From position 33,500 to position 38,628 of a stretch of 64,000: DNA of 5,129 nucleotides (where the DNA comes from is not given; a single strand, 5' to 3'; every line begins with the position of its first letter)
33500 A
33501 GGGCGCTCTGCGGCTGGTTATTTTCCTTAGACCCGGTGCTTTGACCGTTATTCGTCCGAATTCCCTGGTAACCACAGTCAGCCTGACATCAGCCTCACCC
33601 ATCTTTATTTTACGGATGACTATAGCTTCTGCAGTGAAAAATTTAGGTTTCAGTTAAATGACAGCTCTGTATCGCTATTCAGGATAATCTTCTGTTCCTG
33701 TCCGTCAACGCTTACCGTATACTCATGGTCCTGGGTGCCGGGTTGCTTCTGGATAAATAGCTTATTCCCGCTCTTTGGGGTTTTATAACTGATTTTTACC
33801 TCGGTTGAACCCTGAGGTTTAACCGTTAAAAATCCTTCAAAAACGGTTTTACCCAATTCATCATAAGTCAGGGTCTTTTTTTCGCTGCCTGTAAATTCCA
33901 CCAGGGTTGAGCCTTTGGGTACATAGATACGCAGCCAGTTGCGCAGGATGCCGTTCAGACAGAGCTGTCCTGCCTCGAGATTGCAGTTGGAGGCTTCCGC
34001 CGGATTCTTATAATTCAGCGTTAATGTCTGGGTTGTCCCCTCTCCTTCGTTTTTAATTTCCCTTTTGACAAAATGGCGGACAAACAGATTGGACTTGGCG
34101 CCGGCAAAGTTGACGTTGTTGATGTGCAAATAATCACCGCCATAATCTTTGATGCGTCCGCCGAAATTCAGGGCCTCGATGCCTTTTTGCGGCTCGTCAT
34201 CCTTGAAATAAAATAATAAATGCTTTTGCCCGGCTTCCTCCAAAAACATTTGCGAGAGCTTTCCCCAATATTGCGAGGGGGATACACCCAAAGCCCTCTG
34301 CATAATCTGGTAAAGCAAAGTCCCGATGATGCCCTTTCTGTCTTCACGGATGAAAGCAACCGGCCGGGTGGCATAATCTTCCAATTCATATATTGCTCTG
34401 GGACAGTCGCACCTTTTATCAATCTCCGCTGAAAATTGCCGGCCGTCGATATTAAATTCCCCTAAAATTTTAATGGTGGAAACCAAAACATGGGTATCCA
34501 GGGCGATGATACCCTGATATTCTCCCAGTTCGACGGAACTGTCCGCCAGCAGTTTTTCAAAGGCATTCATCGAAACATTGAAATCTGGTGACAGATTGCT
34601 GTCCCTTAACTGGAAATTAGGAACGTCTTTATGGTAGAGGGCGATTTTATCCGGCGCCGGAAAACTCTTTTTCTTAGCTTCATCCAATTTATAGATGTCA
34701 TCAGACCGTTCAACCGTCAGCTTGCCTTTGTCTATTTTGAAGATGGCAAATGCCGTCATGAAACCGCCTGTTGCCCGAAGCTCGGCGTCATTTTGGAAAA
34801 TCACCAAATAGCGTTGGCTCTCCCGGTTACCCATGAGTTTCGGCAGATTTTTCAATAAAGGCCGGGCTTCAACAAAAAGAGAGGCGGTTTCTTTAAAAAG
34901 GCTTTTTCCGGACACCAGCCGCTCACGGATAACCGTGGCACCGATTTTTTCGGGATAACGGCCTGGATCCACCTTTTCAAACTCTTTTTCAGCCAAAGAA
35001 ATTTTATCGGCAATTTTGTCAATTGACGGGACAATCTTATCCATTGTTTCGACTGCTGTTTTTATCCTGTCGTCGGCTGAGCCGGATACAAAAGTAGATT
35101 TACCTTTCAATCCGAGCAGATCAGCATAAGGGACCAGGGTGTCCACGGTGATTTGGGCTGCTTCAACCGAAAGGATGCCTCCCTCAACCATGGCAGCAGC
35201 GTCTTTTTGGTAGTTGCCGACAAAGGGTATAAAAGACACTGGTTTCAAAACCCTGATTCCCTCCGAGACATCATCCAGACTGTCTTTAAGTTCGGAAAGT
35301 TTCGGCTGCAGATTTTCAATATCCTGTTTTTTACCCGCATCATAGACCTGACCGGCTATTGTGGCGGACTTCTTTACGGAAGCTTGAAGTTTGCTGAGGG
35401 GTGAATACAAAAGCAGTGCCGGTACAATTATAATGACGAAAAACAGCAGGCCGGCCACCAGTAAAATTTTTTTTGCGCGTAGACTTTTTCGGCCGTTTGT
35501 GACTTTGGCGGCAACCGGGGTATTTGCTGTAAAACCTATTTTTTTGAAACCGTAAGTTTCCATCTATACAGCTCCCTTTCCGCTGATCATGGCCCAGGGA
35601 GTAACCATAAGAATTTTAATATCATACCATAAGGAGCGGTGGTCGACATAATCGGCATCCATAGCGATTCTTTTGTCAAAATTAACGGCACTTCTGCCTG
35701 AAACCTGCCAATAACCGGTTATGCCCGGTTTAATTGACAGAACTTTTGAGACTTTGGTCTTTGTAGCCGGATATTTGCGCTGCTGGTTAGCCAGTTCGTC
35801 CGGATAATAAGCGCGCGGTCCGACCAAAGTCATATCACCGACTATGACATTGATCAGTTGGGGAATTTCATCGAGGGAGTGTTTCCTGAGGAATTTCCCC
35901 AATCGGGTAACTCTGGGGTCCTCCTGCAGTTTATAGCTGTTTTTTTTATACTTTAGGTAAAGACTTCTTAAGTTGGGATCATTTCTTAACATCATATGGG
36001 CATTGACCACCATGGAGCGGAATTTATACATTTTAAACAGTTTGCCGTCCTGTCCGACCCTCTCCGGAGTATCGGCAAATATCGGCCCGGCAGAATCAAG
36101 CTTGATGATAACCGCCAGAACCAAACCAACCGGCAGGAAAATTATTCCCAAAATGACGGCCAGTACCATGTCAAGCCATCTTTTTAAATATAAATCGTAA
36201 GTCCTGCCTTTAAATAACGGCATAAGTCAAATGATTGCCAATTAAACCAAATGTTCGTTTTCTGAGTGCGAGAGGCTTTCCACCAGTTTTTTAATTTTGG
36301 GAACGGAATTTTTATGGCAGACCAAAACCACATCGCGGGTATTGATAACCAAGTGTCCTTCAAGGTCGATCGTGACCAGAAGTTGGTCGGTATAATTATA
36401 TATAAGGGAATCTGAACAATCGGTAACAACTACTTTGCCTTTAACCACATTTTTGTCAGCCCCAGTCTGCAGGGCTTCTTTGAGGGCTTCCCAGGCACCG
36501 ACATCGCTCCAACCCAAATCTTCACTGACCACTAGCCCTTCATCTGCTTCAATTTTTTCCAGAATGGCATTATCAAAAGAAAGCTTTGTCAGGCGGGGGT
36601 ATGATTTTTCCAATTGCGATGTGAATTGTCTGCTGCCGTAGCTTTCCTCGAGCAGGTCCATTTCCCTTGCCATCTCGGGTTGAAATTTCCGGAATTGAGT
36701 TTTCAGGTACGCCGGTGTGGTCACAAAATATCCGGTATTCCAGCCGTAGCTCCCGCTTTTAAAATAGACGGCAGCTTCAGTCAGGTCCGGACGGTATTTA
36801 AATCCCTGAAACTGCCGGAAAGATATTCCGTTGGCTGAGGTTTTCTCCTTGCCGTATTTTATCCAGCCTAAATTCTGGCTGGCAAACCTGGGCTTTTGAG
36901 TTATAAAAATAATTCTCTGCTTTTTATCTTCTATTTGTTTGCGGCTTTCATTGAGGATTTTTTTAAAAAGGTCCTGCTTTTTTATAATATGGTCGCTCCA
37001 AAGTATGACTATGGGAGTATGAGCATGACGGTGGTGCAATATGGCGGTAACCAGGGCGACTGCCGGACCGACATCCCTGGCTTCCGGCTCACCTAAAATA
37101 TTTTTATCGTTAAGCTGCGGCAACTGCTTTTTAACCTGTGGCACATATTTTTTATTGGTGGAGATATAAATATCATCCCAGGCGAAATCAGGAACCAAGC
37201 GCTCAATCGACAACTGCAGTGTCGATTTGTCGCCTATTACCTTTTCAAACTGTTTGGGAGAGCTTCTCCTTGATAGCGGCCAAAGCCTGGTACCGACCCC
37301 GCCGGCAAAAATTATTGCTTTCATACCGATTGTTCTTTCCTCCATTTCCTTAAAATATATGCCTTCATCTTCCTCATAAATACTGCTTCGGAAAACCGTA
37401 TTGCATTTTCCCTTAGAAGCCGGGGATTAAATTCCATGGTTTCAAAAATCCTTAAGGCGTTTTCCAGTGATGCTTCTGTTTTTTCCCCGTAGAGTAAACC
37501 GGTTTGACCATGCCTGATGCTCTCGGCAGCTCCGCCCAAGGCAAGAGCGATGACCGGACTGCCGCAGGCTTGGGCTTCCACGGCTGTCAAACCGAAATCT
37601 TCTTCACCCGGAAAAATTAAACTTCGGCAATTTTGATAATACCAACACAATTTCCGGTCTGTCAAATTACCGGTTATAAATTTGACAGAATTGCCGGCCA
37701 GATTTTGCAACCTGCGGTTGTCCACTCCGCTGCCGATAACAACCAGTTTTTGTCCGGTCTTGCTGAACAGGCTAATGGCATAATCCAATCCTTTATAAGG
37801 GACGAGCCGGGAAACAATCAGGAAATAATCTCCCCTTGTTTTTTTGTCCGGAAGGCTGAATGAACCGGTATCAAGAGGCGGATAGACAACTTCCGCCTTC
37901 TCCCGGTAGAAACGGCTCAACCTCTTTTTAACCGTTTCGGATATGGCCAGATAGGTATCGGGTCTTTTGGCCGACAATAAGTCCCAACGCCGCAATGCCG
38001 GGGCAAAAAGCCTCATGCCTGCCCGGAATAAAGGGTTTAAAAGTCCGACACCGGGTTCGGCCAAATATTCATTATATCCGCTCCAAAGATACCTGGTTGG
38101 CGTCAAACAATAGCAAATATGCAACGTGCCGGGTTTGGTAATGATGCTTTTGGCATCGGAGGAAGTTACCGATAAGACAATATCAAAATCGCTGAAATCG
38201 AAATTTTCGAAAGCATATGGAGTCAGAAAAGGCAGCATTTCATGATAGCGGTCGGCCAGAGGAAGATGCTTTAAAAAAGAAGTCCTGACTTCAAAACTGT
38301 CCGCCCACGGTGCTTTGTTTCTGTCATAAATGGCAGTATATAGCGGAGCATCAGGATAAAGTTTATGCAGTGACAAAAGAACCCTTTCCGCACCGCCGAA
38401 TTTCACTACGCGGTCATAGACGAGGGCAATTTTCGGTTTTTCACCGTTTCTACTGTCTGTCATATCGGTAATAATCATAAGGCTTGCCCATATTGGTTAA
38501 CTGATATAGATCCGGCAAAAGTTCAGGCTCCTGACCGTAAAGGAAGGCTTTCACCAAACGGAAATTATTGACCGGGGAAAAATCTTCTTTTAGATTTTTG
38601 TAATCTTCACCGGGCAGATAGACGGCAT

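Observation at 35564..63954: ~28 kb surface-glycan locus that combines a Und-PP/Wzx route with a polyprenyl-P-sugar/GT-C route (four GT-C enzymes)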

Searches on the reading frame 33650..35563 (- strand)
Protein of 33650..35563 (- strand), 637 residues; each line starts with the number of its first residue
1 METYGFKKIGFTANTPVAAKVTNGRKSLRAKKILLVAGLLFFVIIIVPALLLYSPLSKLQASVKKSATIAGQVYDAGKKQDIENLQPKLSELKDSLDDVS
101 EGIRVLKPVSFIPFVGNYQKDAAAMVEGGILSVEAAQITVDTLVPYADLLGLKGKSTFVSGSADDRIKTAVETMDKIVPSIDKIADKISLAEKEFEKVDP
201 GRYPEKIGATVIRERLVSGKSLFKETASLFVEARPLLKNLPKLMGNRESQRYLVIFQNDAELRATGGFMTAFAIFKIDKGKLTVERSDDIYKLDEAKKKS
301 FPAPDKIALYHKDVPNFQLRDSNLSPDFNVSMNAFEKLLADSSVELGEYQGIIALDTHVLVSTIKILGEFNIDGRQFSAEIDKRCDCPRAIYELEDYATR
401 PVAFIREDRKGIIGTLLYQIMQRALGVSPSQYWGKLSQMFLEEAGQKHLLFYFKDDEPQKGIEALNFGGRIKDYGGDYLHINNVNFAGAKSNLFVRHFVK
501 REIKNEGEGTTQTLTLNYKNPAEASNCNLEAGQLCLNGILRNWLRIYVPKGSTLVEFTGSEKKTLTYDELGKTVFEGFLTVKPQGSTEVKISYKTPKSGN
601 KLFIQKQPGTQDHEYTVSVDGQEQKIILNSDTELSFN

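Call 6: search_protein_families(library=pfam, proteins=[window:33650-35563:-])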
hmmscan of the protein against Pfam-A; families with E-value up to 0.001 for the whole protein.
window:33650-35563:- (637 aa): 1 family
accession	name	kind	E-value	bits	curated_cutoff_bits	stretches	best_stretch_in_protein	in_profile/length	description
PF13196.11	DUF4012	-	1.6e-21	77.7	28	1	249-378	3-131/144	Protein of unknown function (DUF4012)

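Call 53: search_protein_families(library=ncbifam, max_evalue=0.00001, proteins=[window:33650-35563:-])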
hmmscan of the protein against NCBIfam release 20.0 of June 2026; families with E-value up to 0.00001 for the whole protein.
window:33650-35563:- (637 aa): 0 families

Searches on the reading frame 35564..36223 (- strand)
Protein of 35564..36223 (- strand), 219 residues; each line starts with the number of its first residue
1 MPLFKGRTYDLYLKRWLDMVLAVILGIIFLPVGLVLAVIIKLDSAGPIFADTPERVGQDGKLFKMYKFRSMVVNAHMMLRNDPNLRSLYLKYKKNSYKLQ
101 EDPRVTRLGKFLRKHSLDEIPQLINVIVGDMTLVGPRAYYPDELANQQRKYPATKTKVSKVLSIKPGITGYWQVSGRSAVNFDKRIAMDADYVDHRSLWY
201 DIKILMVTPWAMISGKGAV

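Call 4: search_protein_families(library=pfam, proteins=[window:35564-36223:-])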
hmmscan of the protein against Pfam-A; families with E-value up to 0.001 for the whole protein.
window:35564-36223:- (219 aa): 1 family
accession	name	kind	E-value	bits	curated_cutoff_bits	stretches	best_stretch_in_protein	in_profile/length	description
PF02397.22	Bac_transf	-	3.3e-60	203.1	27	1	14-213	1-178/179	Bacterial sugar transferase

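Call 16: search_protein_families(library=ncbifam, max_evalue=0.01, proteins=[window:35564-36223:-])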
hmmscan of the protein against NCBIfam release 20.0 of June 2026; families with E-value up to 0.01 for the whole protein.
window:35564-36223:- (219 aa): 10 families
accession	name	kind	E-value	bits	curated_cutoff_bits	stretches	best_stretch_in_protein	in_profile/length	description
TIGR03025.1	EPS_sugtrans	subfamily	1.4e-72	245.4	295.55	1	10-218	254-444/445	exopolysaccharide biosynthesis polyprenyl glycosylphosphotransferase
TIGR03022.1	WbaP_sugtrans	subfamily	1.7e-70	238.6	403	1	11-218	256-455/456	undecaprenyl-phosphate galactose phosphotransferase WbaP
TIGR03023.1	WcaJ_sugtrans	equivalog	1.3e-59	202.7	410.75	1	11-218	260-452/453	undecaprenyl-phosphate glucose phosphotransferase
NF052601.1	undeca_RfbP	equivalog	6.3e-58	195.9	330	1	12-212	43-235/244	undecaprenyl-phosphate galactose phosphotransferase family protein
NF041877.1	EPS_EpsZ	equivalog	1.9e-51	175.1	800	1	7-218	259-458/459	exopolysaccharide biosynthesis polyisoprenyl-phosphate hexose-1-phosphate transferase EpsZ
NF011751.0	PRK15204.1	equivalog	2.6e-45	154.9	907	1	11-217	277-474/476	undecaprenyl-phosphate galactose phosphotransferase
TIGR03013.1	EpsB_2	subfamily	3.1e-37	128.7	393.35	1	11-218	252-442/443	TIGR03013 family XrtA/PEP-CTERM system glycosyltransferase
NF007518.0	PRK10124.1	equivalog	7.3e-37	127.2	684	1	12-210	272-455/464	undecaprenyl-phosphate glucose phosphotransferase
NF050817.1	PolSacchBiosHfsE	equivalog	6.6e-32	110.8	750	1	12-212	270-459/467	polysaccharide biosynthesis protein HfsE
NF045514.1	glycotran_HepC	equivalog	2e-25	89.4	140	1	12-138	115-211/220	heterocyst development glycosyltransferase HepC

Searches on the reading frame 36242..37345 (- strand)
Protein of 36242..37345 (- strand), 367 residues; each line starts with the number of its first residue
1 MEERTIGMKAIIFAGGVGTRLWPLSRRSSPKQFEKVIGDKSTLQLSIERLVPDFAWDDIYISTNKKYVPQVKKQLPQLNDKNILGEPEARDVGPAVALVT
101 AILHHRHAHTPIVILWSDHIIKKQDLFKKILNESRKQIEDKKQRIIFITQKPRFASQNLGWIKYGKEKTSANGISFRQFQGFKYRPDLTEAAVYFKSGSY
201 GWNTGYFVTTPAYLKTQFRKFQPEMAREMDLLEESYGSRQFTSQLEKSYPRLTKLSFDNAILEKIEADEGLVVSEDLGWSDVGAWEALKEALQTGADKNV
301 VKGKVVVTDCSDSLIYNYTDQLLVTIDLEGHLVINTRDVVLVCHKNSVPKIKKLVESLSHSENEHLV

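Call 4: search_protein_families(library=pfam, proteins=[window:36242-37345:-])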
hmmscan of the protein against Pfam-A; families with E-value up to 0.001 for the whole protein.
window:36242-37345:- (367 aa): 3 families
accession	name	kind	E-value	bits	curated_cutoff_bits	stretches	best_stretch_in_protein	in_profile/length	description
PF00483.29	NTP_transferase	-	3.9e-29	102.4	21.2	1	9-293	1-240/245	Nucleotidyl transferase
PF22640.1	ManC_GMP_beta-helix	-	2.5e-07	30.9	27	1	303-358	1-55/55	MannoseP isomerase/GMP-like beta-helix domain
PF12804.13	NTP_transf_3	-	4e-07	30.8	27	1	10-136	1-113/160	MobA-like NTP transferase domain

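Call 16: search_protein_families(library=ncbifam, max_evalue=0.01, proteins=[window:36242-37345:-])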
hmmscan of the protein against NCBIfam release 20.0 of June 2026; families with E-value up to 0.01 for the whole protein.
window:36242-37345:- (367 aa): 9 families
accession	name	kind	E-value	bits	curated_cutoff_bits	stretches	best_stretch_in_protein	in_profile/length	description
TIGR01479.1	GMP_PMI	equivalog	1.3e-67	228.7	372.95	1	9-364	2-351/467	mannose-1-phosphate guanylyltransferase/mannose-6-phosphate isomerase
NF012004.0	PRK15460.1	equivalog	2.9e-47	161.4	859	1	10-360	8-357/478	mannose-1-phosphate guanyltransferase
TIGR03992.1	Arch_glmU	subfamily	8.7e-07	28.1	292.1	1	8-138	1-125/393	bifunctional sugar-1-phosphate nucleotidylyltransferase/acetyltransferase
NF041173.1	Sug_nt_acttase_Thmprot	equivalog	1.1e-05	24.5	600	1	8-134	1-121/405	bifunctional sugar-1-phosphate nucleotidylyltransferase/acetyltransferase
NF001183.0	PRK00155.1-3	subfamily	2.4e-05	23.8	166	1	10-77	4-67/237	D-ribitol-5-phosphate cytidylyltransferase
NF041135.1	IPPtranDIPPsyn_Thcocales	equivalog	0.0007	18.7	580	1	8-166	1-147/419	bifunctional L-myo-inositol-1-phosphate cytidylyltransferase/CDP-L-myo-inositol myo-inositolphosphotransferase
NF041313.1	UDPGP_AglF_Halo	equivalog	0.0061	16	400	0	8-51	1-42/234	UTP--glucose-1-phosphate uridylyltransferase AglF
TIGR01099.1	galU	equivalog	0.0067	16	326.8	0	8-65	2-56/261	UTP--glucose-1-phosphate uridylyltransferase GalU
NF001457.0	PRK00317.1-3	equivalog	0.01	15.4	164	0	8-118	2-97/200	molybdenum cofactor guanylyltransferase MobA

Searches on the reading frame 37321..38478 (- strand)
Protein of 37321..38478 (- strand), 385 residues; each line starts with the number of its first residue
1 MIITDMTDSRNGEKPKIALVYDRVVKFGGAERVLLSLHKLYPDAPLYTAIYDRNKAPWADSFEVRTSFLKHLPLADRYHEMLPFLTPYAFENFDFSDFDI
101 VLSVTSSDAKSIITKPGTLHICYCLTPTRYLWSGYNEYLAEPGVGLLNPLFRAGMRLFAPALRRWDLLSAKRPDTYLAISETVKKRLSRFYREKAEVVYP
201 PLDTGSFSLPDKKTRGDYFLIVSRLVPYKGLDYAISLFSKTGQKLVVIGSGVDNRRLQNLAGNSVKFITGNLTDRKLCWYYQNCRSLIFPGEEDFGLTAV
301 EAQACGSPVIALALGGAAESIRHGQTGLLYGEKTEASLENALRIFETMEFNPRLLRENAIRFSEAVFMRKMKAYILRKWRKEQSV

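Call 4: search_protein_families(library=pfam, proteins=[window:37321-38478:-])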
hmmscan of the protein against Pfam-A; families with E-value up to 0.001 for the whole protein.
window:37321-38478:- (385 aa): 3 families
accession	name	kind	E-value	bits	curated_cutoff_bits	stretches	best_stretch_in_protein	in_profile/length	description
PF00534.26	Glycos_transf_1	-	2.7e-24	86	26.4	1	213-359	12-169/172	Glycosyl transferases group 1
PF13692.12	Glyco_trans_1_4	-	2.7e-18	67.1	27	1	218-342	3-136/142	Glycosyl transferases group 1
PF13439.12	Glyco_transf_4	-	7.6e-05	23.2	28.5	1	28-204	2-168/170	Glycosyltransferase Family 4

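Call 53: search_protein_families(library=ncbifam, max_evalue=0.00001, proteins=[window:37321-38478:-])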
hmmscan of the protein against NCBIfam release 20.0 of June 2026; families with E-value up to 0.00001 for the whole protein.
window:37321-38478:- (385 aa): 13 families
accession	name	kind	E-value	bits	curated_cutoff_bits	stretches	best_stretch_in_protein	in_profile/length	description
TIGR03449.1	mycothiol_MshA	equivalog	3.5e-12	45.9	462.5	1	273-366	293-387/406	D-inositol-3-phosphate glycosyltransferase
NF001901.0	PRK00654.1-5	equivalog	3.9e-11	42.1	649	1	212-354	312-463/502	glycogen synthase GlgA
TIGR04047.1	MSMEG_0565_glyc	hypoth_equivalog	2.2e-09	36.9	259.85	1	266-343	259-336/373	MSMEG_0565 family glycosyltransferase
TIGR03999.1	thiol_BshA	equivalog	3.9e-09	35.9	273.7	1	240-363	227-353/375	N-acetyl-alpha-D-glucosaminyl L-malate synthase BshA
TIGR02149.1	glgA_Coryne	subfamily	7.5e-08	31.9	302.4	1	262-336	262-337/391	glycogen synthase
NF053787.1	GlcN_PG_synth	equivalog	4.2e-07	29.1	480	1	224-345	205-324/361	N-acetylglucosaminyl phosphatidylglycerol synthase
TIGR02472.1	sucr_P_syn_N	equivalog_domain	4.6e-07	29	576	1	293-361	351-419/439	sucrose-phosphate synthase, putative, glycosyltransferase domain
TIGR04063.1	stp3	hypoth_equivalog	5e-07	29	442.05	1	228-364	225-376/397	TIGR04063 family PEP-CTERM/XrtA system glycosyltransferase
NF041010.1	glycosy_Agl16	equivalog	5.4e-07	28.8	575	1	170-331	131-303/352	glycosylation protein Agl16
TIGR03088.1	stp2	hypoth_equivalog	6.2e-07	28.8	409.05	1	243-347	230-337/374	TIGR03088 family PEP-CTERM/XrtA system glycosyltransferase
NF038255.1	exopoly_VpsD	equivalog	7.1e-07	28.4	300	1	168-335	152-336/381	VpsD family glycosyltransferase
TIGR02095.1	glgA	subfamily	1.8e-06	26.9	328.45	1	215-348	293-442/477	glycogen/starch synthase, ADP-glucose type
NF041876.1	EPS_EpsE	equivalog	1.9e-06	27.4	400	1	292-347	305-360/389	exopolysaccharide biosynthesis GT4 family glycosyltransferase EpsE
